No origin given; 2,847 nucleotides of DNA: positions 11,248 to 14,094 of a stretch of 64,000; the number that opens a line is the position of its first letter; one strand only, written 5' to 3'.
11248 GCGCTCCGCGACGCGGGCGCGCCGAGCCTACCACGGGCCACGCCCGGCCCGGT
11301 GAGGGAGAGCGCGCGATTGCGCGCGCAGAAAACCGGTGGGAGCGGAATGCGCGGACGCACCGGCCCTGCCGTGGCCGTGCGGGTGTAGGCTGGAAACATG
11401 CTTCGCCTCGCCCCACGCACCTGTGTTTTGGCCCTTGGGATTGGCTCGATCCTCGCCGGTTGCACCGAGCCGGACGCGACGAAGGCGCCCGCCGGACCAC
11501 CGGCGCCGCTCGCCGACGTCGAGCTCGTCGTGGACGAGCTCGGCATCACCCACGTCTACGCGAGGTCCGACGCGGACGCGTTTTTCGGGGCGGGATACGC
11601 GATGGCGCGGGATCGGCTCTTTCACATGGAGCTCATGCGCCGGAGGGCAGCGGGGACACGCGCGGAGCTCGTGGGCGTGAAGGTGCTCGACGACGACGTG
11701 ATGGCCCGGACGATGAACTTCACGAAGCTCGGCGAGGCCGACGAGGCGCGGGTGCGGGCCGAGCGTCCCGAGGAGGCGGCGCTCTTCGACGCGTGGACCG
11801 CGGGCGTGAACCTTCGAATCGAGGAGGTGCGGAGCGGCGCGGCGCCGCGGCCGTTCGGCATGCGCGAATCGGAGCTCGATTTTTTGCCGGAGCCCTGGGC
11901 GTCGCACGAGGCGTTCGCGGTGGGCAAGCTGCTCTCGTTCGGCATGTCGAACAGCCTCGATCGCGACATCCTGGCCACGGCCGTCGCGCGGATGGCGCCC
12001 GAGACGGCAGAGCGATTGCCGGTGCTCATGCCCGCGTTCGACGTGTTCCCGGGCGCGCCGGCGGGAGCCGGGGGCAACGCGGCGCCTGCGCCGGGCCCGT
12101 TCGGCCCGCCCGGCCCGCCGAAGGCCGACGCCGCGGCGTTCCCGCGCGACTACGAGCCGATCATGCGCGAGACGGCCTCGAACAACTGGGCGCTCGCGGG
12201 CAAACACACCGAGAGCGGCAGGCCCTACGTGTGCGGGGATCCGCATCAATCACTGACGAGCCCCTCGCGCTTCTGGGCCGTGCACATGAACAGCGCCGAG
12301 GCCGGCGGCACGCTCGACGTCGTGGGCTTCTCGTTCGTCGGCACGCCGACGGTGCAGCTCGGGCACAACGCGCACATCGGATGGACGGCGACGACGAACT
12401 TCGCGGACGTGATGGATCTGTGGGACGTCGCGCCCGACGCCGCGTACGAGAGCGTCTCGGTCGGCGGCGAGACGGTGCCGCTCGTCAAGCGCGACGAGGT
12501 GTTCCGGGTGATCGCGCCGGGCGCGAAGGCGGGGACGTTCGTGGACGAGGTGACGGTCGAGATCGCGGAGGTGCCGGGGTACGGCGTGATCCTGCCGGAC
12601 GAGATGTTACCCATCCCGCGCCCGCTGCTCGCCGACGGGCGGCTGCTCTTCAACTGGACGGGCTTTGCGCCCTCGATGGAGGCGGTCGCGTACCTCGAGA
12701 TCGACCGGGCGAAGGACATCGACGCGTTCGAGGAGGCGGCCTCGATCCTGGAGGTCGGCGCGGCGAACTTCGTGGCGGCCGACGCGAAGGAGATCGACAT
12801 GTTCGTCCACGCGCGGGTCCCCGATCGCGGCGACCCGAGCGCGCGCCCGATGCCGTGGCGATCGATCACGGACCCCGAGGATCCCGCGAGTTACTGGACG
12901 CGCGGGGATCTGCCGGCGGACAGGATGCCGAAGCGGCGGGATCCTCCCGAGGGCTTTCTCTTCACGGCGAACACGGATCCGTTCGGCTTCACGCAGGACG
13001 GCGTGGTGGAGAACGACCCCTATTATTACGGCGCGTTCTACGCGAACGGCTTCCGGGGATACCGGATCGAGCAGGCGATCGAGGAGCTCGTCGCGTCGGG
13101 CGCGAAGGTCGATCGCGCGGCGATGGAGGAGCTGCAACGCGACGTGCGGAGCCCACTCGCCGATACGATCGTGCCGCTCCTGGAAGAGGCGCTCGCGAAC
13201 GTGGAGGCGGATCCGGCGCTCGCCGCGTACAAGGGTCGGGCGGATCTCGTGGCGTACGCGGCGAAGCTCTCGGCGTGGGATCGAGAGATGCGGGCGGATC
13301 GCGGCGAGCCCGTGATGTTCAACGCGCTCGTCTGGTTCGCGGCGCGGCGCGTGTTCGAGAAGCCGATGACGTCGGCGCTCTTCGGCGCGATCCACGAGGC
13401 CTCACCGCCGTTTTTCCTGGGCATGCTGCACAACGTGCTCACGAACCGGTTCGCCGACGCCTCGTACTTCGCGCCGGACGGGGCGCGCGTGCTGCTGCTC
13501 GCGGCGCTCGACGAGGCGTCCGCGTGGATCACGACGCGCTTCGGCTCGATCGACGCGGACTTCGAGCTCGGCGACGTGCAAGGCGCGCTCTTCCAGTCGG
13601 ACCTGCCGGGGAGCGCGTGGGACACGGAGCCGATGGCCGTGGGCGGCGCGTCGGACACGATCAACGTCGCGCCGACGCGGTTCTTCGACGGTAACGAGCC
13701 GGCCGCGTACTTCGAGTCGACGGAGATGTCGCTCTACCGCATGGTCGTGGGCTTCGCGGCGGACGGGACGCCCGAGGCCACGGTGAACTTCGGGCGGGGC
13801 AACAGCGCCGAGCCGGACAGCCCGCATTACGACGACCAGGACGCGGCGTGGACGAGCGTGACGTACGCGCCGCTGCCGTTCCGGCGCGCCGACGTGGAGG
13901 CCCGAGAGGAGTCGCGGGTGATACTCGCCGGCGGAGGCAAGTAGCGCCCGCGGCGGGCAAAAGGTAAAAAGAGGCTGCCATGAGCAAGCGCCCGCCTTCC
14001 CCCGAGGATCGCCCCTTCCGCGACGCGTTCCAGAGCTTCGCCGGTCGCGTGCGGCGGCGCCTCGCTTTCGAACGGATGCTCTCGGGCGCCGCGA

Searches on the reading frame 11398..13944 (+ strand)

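Call 49: search_protein_families(library=pfam, proteins=[window:11398-13944:+], max_evalue=0.00001)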
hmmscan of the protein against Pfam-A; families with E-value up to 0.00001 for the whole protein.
window:11398-13944:+ (848 aa): 1 family
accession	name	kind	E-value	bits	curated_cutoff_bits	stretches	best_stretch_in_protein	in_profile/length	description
PF01804.23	Penicil_amidase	-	1.9e-135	454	21.3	1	40-835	1-675/675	Penicillin amidase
